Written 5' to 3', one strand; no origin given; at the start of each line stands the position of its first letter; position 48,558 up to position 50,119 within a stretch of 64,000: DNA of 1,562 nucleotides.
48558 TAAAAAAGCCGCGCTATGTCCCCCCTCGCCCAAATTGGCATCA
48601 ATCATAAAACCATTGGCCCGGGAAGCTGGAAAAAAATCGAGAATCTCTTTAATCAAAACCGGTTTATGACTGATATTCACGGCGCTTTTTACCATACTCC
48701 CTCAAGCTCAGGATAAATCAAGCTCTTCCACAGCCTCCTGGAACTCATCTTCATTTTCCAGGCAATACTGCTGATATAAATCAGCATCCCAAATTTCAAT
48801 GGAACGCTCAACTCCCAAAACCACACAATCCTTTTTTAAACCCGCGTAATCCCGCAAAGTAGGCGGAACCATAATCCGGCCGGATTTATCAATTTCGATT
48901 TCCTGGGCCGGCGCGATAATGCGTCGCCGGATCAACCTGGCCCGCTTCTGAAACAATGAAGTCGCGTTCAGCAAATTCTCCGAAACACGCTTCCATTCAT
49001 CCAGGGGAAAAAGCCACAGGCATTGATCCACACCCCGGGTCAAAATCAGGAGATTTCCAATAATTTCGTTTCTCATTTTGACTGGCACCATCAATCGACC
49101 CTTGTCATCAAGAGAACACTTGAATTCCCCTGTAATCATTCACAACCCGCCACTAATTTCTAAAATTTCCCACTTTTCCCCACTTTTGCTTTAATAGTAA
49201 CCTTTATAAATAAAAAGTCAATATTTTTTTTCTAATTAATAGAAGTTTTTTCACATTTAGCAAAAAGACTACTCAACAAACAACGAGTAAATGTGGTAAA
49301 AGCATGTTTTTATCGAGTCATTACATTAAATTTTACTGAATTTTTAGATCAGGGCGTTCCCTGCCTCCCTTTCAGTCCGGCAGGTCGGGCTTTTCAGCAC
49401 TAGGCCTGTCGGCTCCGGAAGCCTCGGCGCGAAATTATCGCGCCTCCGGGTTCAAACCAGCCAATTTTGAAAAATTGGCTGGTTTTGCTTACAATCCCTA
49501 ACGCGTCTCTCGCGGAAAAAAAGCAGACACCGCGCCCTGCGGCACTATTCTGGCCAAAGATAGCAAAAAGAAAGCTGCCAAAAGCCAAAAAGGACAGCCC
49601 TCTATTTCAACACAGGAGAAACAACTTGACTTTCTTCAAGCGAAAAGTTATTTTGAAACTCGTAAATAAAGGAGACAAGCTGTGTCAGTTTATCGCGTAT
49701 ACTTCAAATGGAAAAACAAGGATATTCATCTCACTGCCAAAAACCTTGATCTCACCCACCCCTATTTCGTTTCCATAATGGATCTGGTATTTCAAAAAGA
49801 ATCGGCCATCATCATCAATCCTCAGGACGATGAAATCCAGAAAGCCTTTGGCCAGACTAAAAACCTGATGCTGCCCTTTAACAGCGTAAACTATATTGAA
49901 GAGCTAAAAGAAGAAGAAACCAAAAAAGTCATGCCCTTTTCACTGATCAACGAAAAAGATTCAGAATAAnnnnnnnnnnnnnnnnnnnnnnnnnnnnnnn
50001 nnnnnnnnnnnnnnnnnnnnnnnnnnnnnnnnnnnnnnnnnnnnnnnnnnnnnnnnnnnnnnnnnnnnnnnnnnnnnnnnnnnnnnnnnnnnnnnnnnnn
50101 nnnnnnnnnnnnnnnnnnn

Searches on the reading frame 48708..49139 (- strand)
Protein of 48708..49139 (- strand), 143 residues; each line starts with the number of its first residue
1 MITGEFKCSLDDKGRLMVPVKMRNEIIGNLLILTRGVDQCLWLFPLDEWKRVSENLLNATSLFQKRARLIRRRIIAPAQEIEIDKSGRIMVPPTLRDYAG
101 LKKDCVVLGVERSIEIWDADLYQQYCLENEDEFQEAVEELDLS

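Call 79: search_protein_families(library=pfam, proteins=[window:48708-49139:-], max_evalue=0.001)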
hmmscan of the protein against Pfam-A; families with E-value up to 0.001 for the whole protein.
window:48708-49139:- (143 aa): 1 family
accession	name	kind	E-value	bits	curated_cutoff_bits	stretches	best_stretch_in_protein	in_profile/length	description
PF02381.23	MraZ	-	5.6e-39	132.4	23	2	75-140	2-68/72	MraZ protein, putative antitoxin-like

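Call 86: find_encoding_contigs(protein=window:48708-49139:-, flank=3000, max_places=6)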
Protein window:48708-49139:- (143 aa): 2 contigs read that carry it; 2 places shown.
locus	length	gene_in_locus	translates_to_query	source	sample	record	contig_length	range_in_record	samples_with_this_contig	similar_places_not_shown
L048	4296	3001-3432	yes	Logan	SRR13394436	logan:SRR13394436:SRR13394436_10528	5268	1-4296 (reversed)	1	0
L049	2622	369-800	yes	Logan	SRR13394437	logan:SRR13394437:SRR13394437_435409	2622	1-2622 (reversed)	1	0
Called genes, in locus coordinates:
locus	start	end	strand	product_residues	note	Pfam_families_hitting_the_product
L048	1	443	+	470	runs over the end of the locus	?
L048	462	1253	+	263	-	PF00149:Metallophos, PF13277:YmdB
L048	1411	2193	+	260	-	PF01728:FtsJ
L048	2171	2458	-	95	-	PF08850:DUF1820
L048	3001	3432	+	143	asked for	PF02381:MraZ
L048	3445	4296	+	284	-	?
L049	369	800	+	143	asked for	PF02381:MraZ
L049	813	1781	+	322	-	PF01795:Methyltransf_5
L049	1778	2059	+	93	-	PF04977:DivIC (weak)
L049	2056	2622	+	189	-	?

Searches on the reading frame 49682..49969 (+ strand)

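Call 79: search_protein_families(library=pfam, proteins=[window:49682-49969:+], max_evalue=0.001)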
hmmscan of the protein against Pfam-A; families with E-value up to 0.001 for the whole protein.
window:49682-49969:+ (95 aa): 1 family
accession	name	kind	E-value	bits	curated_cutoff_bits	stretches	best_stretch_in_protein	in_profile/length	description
PF08850.16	DUF1820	-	2.8e-12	47.4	27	1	3-85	2-85/97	Domain of unknown function (DUF1820)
